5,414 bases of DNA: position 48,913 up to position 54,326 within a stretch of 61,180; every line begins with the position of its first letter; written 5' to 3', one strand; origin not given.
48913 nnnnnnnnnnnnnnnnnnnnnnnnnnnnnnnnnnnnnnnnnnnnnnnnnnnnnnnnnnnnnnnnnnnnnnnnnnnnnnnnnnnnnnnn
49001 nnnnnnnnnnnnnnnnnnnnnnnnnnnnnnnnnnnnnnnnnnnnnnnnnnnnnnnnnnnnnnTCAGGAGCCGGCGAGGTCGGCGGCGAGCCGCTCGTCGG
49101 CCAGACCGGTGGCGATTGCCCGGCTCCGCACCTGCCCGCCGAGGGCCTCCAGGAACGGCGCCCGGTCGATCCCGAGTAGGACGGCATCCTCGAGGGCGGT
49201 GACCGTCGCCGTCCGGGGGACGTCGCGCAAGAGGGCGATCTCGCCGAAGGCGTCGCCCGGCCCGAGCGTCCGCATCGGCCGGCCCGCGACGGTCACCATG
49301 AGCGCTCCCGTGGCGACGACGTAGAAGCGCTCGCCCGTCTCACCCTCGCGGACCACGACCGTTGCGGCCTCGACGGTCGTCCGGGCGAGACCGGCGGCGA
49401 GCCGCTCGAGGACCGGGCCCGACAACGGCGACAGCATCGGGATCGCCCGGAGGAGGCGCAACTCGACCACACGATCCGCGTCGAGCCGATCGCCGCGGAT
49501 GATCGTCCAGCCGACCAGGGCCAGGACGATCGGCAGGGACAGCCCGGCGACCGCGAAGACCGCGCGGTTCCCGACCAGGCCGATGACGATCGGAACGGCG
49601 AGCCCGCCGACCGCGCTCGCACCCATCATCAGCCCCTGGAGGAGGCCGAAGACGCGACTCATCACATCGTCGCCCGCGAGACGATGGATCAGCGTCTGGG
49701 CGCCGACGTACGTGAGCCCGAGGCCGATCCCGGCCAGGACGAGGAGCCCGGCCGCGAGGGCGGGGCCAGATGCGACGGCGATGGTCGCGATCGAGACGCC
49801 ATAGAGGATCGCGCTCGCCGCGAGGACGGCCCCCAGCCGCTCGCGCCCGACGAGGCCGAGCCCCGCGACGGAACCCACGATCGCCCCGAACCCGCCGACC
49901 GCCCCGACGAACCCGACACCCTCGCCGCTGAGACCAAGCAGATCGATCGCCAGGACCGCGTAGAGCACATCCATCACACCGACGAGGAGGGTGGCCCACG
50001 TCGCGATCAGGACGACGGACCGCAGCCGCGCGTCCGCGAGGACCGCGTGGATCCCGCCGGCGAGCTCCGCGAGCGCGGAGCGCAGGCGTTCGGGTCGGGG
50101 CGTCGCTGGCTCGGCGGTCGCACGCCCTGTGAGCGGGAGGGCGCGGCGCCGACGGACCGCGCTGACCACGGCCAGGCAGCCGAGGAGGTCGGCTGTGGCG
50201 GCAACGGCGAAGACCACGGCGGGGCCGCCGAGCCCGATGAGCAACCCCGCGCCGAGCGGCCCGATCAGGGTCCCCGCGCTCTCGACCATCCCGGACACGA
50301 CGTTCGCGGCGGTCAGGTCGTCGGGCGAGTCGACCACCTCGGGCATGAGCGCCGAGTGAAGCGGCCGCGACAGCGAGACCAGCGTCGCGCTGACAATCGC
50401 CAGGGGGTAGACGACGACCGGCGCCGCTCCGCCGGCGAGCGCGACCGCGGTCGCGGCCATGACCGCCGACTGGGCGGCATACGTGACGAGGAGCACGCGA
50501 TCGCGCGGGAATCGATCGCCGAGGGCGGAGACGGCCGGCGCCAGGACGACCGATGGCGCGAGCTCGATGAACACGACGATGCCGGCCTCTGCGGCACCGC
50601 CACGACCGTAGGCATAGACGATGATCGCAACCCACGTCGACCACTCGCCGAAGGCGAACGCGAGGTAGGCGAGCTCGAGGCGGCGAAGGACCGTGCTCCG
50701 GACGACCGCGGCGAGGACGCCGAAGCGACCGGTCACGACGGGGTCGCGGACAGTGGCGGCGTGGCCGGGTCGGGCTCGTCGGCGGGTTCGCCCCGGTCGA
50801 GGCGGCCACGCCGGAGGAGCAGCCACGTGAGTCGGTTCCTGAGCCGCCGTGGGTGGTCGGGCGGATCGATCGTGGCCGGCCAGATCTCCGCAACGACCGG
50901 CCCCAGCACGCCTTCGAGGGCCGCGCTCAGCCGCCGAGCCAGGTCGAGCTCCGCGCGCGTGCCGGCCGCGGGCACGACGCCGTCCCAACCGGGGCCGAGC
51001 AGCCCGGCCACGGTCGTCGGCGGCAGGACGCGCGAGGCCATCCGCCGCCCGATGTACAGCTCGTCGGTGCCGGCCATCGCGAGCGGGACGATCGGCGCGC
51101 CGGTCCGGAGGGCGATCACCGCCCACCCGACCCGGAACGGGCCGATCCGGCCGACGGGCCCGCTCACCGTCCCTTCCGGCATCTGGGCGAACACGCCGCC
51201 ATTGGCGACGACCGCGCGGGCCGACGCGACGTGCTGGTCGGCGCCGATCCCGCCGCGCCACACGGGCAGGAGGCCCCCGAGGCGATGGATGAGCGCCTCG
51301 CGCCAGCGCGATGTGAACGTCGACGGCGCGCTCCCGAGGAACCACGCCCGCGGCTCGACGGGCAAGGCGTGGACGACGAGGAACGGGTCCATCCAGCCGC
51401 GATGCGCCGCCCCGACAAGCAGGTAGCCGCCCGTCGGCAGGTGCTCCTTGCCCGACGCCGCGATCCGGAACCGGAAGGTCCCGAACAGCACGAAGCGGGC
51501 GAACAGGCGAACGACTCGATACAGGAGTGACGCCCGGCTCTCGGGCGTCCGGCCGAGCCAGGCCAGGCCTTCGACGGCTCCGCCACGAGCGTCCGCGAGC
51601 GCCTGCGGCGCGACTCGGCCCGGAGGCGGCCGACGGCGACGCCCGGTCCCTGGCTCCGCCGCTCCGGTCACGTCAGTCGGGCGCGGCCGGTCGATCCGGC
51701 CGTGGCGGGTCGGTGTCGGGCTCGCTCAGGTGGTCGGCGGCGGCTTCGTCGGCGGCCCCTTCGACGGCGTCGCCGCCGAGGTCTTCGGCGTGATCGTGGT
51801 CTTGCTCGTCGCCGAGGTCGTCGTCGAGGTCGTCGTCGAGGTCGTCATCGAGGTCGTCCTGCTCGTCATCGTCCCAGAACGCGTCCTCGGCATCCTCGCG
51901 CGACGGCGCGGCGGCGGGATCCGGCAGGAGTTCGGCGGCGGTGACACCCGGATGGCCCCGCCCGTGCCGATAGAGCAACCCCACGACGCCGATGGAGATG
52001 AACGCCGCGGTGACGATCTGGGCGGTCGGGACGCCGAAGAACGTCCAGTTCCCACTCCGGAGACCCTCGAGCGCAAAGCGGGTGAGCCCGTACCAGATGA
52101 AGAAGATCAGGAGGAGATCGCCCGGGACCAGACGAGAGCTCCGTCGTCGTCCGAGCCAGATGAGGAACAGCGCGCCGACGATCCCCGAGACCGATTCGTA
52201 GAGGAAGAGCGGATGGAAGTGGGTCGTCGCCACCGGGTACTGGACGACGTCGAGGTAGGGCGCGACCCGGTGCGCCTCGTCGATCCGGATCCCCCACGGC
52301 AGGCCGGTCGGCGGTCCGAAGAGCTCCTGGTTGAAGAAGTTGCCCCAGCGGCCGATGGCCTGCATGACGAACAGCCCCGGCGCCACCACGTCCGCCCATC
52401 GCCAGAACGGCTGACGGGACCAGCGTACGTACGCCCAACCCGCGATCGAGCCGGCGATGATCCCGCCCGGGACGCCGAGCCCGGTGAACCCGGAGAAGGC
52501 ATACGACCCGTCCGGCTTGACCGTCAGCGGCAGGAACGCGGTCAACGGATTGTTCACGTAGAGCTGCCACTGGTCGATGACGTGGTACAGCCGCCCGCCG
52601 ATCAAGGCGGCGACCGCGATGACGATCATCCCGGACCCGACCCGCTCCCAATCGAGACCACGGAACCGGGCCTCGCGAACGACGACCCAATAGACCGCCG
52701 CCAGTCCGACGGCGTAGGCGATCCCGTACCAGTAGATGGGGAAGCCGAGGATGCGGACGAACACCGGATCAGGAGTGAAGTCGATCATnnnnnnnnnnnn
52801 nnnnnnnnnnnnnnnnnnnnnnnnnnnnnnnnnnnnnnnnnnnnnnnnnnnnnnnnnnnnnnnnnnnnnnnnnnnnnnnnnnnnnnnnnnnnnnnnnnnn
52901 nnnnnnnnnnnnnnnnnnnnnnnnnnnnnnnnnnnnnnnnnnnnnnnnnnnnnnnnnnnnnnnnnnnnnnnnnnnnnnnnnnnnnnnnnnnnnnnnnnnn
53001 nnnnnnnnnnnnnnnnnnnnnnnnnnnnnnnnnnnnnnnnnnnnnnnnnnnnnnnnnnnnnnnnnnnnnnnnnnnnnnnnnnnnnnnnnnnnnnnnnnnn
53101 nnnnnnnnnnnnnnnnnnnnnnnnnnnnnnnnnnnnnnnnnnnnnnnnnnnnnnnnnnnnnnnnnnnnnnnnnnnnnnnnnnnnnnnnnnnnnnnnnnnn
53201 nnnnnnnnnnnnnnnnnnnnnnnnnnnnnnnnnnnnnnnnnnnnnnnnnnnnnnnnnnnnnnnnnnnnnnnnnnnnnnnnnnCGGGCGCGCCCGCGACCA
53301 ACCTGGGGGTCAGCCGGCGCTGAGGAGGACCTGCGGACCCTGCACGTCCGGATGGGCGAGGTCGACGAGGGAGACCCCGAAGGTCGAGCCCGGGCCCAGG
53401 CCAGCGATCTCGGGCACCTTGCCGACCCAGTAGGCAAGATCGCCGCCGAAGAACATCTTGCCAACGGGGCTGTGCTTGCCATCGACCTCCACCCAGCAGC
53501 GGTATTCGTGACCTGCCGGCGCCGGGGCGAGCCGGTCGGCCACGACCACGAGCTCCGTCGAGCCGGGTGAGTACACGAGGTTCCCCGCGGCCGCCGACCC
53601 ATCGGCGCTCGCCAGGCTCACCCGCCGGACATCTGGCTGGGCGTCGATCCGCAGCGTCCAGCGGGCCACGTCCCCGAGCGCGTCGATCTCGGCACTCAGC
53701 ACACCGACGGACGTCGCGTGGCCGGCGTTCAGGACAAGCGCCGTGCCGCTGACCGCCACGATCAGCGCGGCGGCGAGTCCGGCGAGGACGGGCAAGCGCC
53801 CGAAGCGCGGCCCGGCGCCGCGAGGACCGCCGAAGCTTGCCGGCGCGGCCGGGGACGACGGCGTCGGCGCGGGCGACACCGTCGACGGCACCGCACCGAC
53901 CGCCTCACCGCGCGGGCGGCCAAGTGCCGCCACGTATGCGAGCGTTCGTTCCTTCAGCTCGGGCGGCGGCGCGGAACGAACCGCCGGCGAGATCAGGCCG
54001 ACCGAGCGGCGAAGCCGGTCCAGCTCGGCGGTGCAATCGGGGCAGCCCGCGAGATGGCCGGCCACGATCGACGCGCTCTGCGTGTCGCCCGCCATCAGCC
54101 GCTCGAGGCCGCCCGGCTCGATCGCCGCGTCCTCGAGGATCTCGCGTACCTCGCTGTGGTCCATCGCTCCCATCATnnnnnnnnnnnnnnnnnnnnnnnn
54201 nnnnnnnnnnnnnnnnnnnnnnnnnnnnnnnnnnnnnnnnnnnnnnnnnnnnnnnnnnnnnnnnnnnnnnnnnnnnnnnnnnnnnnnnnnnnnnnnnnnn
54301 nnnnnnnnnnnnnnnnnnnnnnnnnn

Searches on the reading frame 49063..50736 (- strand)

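Call 31: search_protein_families(library=pfam, proteins=[window:49063-50736:-], max_evalue=0.01)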
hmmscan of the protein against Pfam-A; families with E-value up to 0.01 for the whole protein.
window:49063-50736:- (557 aa): 4 families
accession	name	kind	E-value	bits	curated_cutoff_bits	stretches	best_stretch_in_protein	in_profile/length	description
PF07690.21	MFS_1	-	1.3e-22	80.6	33.4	1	22-377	3-346/347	Major Facilitator Superfamily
PF00027.35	cNMP_binding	-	3.1e-18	66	27.5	1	454-532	3-86/89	Cyclic nucleotide-binding domain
PF05977.19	MFS_3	-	1.1e-05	24.5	27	1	12-406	7-388/524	Transmembrane secretion effector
PF12832.13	MFS_1_like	-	0.0022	17.5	25.2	1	230-394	206-371/373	MFS_1 like family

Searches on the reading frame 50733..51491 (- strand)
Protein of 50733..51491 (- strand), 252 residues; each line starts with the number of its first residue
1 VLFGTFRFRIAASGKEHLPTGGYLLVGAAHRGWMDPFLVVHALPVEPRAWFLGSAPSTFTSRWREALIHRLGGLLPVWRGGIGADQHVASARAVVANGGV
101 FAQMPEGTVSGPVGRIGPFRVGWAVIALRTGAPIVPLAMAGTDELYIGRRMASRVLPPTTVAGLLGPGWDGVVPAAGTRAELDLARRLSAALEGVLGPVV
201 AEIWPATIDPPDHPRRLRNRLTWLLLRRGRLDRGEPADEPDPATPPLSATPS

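Call 85: search_protein_families(library=pfam, proteins=[window:50733-51491:-], max_evalue=0.001)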
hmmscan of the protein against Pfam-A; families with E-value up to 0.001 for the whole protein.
window:50733-51491:- (252 aa): 1 family
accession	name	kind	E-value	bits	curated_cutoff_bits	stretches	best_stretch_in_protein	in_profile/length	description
PF01553.26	Acyltransferase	-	6.3e-11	42.7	23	1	10-139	2-131/132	Acyltransferase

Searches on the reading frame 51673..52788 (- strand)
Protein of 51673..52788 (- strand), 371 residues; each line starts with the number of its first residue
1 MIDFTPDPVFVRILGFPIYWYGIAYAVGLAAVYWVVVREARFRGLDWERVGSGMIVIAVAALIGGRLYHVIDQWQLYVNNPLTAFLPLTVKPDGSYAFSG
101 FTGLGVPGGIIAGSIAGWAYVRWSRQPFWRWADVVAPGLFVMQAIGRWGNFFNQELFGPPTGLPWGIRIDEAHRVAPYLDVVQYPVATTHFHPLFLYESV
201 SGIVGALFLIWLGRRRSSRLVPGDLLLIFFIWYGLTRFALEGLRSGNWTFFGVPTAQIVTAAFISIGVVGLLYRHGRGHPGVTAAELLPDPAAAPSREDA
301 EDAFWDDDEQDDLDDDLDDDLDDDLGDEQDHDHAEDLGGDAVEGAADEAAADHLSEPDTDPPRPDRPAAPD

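Call 85: search_protein_families(library=pfam, proteins=[window:51673-52788:-], max_evalue=0.001)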
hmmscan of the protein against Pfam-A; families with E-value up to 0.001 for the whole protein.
window:51673-52788:- (371 aa): 1 family
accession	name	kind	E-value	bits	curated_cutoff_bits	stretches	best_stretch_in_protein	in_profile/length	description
PF01790.23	LGT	-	2.9e-55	187.7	24.9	1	8-273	1-240/240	Prolipoprotein diacylglyceryl transferase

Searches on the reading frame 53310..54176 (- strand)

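Call 85: search_protein_families(library=pfam, proteins=[window:53310-54176:-], max_evalue=0.001)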
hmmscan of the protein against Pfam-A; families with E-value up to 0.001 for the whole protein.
window:53310-54176:- (288 aa): 1 family
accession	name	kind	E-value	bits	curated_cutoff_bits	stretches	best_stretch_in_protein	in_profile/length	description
PF10099.14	RskA_C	-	1.3e-07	32.4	29.4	1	132-270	2-120/135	Anti-sigma-K factor rskA, C-terminal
